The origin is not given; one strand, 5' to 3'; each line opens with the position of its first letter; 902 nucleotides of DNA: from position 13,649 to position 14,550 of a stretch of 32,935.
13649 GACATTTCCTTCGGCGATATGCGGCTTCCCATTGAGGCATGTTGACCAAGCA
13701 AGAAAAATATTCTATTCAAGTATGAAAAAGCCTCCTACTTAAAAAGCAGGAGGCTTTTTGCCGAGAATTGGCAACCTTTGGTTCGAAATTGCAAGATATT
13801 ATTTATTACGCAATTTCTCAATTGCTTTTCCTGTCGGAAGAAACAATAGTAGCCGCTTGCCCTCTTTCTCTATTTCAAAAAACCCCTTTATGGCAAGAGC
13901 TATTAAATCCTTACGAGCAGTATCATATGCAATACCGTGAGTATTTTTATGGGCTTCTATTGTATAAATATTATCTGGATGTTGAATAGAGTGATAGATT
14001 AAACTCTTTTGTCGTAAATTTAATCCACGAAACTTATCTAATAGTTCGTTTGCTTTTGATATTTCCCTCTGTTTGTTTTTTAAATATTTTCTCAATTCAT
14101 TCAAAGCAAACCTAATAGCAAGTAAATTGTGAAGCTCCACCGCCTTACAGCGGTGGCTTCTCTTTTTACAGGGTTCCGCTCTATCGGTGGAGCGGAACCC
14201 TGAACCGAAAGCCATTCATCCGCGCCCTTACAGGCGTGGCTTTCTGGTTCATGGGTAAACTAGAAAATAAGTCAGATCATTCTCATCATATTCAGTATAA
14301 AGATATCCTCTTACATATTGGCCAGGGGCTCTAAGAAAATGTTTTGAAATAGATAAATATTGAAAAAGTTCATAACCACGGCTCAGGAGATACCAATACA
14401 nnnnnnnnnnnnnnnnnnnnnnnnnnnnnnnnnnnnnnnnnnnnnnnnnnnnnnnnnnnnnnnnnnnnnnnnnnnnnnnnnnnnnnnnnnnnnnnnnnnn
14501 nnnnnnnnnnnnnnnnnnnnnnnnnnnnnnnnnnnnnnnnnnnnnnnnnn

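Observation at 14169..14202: Exact reverse-complement flip of the 8-nt loop of the central palindrome between the two element copies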

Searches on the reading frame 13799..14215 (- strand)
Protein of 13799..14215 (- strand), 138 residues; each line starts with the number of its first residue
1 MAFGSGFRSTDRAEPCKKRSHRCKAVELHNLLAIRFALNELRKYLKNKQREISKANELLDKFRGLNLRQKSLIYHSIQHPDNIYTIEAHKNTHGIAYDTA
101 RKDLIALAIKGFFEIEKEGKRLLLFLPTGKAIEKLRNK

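Call 12: search_protein_families(library=pfam, proteins=[window:13799-14215:-])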
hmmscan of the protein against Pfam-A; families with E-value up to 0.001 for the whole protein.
window:13799-14215:- (138 aa): 0 families

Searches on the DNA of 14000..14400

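Call 26: search_rna_families(source=window, start=14000, end=14400, threshold=evalue, max_evalue=10)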
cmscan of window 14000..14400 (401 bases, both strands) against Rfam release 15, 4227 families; matches with E-value up to 10: 6.
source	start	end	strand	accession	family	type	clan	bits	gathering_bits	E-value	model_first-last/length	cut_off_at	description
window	14050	14213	-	RF02792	sRNA162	Gene; antisense;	-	20.6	78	0.17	1-190/190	no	Archaeal Small RNA 162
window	14146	14227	+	RF03197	mir-4887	Gene; miRNA;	-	16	70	4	1-87/87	no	mir-4887 microRNA precursor family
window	14217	14239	-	RF02803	PyrR205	Gene; snRNA; snoRNA; HACA-box;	-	15.8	35.6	0.7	14-36/61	no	Pyrobaculum sRNA 205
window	14079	14169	+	RF01771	rnk_leader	Cis-reg; leader;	-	15.5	50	6.2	1-109/109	no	Enterobacteria rnk leader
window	14204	14327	-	RF01976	HOTAIRM1_2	Gene; lncRNA;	-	15.3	37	5.1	100-220/220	no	HOX antisense intergenic RNA myeloid 1 conserved region 2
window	14166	14201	+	RF02405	P34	Gene; sRNA;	-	8.4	44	9.9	365-399/399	no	Pseudomonas sRNA P34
